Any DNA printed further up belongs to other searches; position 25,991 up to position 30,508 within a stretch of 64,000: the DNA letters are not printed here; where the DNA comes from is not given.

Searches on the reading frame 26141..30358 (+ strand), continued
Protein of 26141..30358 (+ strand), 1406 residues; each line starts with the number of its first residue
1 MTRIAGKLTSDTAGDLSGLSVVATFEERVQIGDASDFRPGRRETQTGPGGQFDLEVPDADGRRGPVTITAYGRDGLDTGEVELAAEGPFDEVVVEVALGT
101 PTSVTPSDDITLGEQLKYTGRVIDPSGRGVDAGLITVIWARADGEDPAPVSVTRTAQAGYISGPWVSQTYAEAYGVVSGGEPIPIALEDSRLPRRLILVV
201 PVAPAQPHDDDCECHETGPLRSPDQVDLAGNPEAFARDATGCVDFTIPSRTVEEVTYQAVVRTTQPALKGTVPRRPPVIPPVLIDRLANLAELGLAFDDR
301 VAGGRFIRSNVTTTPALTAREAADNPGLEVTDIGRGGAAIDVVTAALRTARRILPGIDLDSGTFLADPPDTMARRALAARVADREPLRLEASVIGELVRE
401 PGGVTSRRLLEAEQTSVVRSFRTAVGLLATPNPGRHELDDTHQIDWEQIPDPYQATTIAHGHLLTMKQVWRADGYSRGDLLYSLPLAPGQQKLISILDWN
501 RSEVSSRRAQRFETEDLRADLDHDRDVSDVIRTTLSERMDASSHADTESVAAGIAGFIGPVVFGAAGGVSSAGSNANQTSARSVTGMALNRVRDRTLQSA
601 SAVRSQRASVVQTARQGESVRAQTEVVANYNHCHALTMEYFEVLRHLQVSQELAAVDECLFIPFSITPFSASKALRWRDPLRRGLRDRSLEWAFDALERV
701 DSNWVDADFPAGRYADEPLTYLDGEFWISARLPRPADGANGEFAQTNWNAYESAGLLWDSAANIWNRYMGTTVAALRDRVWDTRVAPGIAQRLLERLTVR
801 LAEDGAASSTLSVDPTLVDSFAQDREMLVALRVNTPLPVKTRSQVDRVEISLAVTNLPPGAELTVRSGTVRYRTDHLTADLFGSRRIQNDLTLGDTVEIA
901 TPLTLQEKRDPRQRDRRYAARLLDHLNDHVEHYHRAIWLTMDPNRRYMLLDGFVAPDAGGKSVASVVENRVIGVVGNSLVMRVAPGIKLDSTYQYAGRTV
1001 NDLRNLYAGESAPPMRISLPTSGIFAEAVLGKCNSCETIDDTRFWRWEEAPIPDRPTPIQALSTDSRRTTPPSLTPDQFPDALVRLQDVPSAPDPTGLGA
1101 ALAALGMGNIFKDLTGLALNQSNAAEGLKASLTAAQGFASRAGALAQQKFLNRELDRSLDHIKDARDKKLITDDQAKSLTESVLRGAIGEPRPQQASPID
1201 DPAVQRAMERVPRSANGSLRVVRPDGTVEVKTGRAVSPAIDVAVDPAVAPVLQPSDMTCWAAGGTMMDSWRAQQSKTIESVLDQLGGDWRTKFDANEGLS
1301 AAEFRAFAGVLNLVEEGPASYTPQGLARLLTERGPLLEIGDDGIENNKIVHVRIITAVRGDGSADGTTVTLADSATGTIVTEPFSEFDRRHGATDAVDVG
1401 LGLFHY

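Call 54: fold_search(model_id=the predicted structure, library=viral)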
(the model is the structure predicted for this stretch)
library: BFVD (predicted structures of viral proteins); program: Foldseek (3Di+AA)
matches with E <= 10: 199; with E <= 0.001: 2
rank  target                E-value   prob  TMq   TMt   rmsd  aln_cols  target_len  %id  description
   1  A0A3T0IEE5            3.3e-04  1.00  0.06  0.30  17.9       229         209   14  (no name in the UniProt tables at hand)
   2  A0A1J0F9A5            6.0e-04  0.90  0.05  0.18  17.9       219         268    9  (no name in the UniProt tables at hand)
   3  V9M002                2.3e-03  0.85  0.05  0.07  17.6       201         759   12  Uncharacterized protein [Vibrio phage VP4B]
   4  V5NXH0                2.4e-03  0.41  0.05  0.09  26.8       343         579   12  F-Nec2 protein [Chelonid alphaherpesvirus 5]
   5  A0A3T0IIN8            3.3e-03  1.00  0.06  0.55   6.3       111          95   18  Uncharacterized protein [Vibrio virus vB_VspP_SBP1]
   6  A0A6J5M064            8.2e-03  0.80  0.06  0.10  17.5       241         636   11  Secretion system C-terminal sorting domain [uncultured Caudovirales phage]
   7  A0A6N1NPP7            1.8e-02  0.98  0.07  0.38  10.1       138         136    9  Putative orfan [Tupanvirus soda lake]
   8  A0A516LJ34            2.2e-02  0.82  0.05  0.08  16.3       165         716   13  (no name in the UniProt tables at hand)
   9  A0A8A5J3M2            2.4e-02  0.98  0.06  0.29   6.0       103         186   13  (no name in the UniProt tables at hand)
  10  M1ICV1                3.1e-02  0.57  0.05  0.18  11.8       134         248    8  (no name in the UniProt tables at hand)
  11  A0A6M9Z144            3.7e-02  0.66  0.06  0.26  26.6       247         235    9  (no name in the UniProt tables at hand)
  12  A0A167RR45            4.6e-02  0.91  0.06  0.35   6.3       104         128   12  Uncharacterized protein [Powai lake megavirus]
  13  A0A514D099            7.8e-02  0.66  0.06  0.17   7.0       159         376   12  Capsid protein [Riboviria sp.]
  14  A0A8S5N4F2            7.8e-02  0.63  0.06  0.25   7.3       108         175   17  Uncharacterized protein (Fragment) [Siphoviridae sp. ctaaA4]
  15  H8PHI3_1              8.2e-02  0.03  0.05  0.05  52.8      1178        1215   10  Replicase polyprotein 1a [Fathead minnow nidovirus]
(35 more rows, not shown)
